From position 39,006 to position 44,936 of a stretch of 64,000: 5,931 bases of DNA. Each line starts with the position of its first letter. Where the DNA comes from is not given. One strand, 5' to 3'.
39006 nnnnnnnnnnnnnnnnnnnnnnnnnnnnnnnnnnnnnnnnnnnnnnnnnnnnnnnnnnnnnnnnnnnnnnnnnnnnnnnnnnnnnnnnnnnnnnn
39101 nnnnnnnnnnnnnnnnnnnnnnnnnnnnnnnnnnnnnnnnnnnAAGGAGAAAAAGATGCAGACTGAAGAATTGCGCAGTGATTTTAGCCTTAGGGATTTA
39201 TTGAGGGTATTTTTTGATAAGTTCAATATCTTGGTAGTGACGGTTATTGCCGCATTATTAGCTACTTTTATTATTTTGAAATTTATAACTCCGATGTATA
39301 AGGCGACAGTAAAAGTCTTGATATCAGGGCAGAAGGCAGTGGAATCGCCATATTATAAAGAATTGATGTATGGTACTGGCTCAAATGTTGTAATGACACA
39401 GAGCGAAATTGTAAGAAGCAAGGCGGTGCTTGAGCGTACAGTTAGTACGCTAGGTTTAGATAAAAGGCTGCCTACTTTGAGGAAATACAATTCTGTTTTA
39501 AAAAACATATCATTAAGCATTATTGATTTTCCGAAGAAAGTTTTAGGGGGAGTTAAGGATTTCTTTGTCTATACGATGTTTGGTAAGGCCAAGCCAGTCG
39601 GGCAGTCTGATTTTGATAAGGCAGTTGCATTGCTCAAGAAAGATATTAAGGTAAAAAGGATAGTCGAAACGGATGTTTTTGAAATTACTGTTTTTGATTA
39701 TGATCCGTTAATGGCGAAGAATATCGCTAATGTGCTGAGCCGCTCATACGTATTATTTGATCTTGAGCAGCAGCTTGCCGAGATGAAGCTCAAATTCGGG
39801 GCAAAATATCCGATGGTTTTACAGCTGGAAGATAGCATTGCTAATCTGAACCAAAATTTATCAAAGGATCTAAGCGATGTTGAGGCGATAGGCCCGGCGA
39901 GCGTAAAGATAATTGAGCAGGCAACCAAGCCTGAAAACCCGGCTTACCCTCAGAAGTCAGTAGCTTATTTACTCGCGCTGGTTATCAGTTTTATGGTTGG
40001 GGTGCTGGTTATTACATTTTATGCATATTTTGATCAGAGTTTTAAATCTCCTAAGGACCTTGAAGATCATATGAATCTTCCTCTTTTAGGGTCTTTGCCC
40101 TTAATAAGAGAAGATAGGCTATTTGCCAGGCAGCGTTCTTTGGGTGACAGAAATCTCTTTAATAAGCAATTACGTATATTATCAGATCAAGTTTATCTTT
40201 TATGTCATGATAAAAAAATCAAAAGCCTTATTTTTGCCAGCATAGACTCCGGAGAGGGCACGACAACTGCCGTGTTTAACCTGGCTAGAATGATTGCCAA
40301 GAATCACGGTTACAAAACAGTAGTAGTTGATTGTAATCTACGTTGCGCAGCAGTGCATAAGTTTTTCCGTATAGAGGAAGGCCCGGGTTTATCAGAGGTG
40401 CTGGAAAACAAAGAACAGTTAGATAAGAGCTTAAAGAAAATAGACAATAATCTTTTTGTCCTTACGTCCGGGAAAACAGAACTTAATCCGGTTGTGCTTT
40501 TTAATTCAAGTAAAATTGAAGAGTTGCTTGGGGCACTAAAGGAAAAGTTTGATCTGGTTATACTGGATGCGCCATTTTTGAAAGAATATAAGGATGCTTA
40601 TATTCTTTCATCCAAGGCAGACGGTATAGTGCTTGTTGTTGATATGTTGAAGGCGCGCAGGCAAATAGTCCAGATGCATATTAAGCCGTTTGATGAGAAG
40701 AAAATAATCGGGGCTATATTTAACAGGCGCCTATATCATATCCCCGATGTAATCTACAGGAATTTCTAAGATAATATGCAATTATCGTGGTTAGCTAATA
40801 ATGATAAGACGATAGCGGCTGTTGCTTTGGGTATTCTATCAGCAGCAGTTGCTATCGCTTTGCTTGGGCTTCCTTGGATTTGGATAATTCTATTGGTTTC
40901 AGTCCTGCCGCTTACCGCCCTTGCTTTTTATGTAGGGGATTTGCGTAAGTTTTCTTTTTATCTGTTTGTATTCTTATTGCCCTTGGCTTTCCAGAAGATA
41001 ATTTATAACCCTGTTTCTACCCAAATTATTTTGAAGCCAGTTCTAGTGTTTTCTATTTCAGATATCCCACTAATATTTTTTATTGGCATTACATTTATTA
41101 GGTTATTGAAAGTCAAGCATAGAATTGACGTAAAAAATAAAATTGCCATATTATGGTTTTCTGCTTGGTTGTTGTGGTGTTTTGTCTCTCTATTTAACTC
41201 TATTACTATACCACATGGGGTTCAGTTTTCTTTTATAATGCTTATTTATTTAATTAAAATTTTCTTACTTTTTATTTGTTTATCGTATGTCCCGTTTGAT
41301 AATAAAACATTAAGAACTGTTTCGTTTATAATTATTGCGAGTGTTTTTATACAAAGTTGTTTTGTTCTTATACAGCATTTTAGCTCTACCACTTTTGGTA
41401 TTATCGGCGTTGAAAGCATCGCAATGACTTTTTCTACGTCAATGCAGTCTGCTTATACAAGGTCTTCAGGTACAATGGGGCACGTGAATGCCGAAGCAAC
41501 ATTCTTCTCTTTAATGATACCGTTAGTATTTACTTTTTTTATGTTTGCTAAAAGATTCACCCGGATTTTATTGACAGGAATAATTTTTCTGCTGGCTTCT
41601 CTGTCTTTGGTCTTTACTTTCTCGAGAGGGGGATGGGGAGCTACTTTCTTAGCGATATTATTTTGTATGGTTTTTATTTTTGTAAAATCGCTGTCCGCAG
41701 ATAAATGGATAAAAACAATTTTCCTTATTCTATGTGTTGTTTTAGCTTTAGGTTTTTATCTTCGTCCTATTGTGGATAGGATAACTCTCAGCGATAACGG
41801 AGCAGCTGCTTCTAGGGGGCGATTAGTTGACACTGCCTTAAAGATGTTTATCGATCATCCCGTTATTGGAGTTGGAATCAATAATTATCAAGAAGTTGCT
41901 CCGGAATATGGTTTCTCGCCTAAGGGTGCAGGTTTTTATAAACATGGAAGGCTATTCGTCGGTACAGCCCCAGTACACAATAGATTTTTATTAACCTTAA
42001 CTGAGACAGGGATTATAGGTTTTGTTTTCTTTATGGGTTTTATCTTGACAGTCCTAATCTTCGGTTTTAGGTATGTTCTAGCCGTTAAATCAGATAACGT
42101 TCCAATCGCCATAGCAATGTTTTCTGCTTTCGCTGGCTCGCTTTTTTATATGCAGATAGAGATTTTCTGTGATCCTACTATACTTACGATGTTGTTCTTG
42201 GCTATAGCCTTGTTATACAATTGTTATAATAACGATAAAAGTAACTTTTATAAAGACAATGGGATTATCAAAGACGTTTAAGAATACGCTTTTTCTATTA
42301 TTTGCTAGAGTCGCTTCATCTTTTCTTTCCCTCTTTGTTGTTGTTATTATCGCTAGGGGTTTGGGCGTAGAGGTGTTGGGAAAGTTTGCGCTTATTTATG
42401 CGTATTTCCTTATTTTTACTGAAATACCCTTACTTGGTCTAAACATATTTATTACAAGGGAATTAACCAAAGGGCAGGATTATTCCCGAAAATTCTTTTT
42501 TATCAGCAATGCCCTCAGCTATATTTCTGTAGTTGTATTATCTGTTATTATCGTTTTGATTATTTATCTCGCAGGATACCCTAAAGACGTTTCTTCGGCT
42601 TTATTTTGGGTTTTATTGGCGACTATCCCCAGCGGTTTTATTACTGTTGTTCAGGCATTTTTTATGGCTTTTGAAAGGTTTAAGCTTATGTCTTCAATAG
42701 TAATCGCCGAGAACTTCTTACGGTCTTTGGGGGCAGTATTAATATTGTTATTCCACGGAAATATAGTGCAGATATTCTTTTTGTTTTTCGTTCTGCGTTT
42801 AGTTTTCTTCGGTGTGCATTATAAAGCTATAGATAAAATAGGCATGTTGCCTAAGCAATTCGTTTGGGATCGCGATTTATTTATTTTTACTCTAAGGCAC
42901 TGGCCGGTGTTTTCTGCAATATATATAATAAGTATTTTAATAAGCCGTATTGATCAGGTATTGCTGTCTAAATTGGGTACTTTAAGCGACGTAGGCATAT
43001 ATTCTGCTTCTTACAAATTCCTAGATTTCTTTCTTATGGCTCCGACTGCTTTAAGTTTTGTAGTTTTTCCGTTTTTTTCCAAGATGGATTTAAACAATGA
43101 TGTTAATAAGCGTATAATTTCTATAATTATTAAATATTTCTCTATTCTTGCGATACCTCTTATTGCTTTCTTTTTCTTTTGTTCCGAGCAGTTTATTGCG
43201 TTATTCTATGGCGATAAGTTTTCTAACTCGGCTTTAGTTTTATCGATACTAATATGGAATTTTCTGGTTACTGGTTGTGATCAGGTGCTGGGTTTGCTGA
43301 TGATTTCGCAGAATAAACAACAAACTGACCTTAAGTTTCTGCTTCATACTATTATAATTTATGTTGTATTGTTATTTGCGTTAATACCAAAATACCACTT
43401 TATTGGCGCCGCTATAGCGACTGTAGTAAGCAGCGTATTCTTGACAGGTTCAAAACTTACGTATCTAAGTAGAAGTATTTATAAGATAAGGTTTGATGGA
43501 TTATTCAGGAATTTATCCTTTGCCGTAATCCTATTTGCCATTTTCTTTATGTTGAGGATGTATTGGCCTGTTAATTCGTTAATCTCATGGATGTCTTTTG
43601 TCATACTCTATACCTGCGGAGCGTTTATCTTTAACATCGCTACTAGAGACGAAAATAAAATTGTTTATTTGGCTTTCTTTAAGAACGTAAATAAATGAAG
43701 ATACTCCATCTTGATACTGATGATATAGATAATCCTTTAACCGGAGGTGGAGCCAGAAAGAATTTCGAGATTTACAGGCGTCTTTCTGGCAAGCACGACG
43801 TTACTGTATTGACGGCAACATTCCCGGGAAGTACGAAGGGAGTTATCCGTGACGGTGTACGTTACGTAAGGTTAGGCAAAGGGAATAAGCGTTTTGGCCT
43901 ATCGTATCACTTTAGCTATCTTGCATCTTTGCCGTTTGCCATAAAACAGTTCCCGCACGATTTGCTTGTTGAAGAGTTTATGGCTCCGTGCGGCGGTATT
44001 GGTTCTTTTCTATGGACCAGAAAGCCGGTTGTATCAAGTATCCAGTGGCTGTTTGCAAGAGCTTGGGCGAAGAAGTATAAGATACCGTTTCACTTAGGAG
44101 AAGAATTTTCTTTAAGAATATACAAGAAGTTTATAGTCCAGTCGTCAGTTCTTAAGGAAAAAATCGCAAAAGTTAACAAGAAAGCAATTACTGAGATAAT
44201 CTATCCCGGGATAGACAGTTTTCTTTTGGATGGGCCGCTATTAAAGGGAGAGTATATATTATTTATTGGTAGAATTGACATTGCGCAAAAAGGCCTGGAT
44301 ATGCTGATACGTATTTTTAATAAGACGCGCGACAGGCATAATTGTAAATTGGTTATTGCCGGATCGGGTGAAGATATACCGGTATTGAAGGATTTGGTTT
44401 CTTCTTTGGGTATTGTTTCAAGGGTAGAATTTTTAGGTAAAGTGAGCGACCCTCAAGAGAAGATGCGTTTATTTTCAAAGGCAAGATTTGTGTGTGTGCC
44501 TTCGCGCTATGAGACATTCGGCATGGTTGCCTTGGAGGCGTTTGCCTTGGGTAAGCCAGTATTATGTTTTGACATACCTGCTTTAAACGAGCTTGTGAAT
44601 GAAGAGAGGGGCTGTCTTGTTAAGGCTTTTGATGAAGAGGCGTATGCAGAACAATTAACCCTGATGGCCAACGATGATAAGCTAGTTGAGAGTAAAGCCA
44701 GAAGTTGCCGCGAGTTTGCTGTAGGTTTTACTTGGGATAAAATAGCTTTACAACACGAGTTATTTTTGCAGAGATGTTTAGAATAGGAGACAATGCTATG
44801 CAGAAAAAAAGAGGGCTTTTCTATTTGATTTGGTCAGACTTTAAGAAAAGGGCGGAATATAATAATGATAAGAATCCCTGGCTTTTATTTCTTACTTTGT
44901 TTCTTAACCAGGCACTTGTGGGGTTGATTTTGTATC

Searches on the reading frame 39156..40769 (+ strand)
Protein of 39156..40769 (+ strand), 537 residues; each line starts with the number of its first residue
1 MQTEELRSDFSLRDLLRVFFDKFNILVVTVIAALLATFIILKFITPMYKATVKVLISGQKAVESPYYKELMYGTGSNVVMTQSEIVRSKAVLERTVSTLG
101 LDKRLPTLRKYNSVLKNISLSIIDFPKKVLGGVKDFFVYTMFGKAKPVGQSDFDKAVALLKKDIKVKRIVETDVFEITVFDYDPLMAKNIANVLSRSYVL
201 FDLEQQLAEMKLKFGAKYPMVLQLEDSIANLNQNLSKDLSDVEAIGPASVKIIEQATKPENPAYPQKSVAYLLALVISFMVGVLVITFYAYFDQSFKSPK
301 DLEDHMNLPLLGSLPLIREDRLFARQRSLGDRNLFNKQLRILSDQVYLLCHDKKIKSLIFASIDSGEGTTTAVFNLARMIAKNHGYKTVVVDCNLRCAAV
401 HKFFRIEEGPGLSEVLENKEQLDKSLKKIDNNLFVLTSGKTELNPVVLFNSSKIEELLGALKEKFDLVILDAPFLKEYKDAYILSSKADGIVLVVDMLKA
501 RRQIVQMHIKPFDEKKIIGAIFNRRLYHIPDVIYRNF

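Call 41: search_protein_families(library=pfam, proteins=[window:39156-40769:+], max_evalue=0.0001)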
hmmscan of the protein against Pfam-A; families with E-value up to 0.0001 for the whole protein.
window:39156-40769:+ (537 aa): 4 families
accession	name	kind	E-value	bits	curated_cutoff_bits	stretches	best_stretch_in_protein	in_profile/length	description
PF02706.20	Wzz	-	6.6e-11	42.8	25.5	1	9-99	2-91/91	Chain length determinant protein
PF01656.29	CbiA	-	5.4e-06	26.8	25.4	1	359-496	2-54/125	CobQ/CobB/MinD/ParA nucleotide binding domain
PF13807.11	GNVR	-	1.9e-05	25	27.7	1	231-286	23-77/82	G-rich domain on putative tyrosine kinase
PF13614.12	AAA_31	-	3.7e-05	24.2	27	1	363-485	9-139/177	AAA domain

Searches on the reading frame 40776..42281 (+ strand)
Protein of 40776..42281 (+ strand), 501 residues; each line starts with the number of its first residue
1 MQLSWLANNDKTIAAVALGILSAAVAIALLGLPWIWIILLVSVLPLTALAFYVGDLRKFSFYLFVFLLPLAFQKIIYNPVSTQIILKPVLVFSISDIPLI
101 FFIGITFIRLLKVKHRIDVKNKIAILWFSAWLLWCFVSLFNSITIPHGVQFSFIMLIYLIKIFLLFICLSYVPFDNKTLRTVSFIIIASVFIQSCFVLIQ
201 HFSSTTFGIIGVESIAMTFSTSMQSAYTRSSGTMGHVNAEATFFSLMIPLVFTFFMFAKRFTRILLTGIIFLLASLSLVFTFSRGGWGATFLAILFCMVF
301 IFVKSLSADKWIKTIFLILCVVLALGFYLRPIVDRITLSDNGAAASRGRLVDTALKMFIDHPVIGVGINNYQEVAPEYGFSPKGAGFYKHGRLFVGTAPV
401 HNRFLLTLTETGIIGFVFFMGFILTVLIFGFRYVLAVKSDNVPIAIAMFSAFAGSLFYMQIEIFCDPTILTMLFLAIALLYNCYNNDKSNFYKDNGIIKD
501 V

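Call 41: search_protein_families(library=pfam, proteins=[window:40776-42281:+], max_evalue=0.0001)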
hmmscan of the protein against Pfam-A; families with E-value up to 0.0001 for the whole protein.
window:40776-42281:+ (501 aa): 1 family
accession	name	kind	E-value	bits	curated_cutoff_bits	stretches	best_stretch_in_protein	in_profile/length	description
PF04932.20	Wzy_C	-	9.6e-18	64.8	31.7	1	270-420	2-149/149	O-Antigen ligase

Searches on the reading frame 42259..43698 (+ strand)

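Call 41: search_protein_families(library=pfam, proteins=[window:42259-43698:+], max_evalue=0.0001)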
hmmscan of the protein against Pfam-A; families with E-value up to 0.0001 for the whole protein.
window:42259-43698:+ (479 aa): 2 families
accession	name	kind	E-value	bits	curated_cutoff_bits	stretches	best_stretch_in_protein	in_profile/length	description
PF01943.22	Polysacc_synt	-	4.1e-15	56.4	28.2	1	8-276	3-273/274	Polysaccharide biosynthesis protein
PF13440.11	Polysacc_synt_3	-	9.3e-11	41.9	23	1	30-324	1-291/293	Polysaccharide biosynthesis protein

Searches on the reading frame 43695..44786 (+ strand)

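Call 41: search_protein_families(library=pfam, proteins=[window:43695-44786:+], max_evalue=0.0001)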
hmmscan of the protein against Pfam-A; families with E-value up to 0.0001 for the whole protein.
window:43695-44786:+ (363 aa): 4 families
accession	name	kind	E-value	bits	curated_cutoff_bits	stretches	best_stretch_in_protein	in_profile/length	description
PF00534.26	Glycos_transf_1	-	3.5e-32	111.7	26.4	1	184-332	14-163/172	Glycosyl transferases group 1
PF13692.12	Glyco_trans_1_4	-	1.1e-31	110.4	27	1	187-326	3-141/142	Glycosyl transferases group 1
PF20706.3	GT4-conflict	-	2.4e-12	47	26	1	184-304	196-323/385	Family 4 Glycosyltransferase in conflict systems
PF13439.12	Glyco_transf_4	-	4.7e-09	36.9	28.5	1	17-174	2-167/170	Glycosyltransferase Family 4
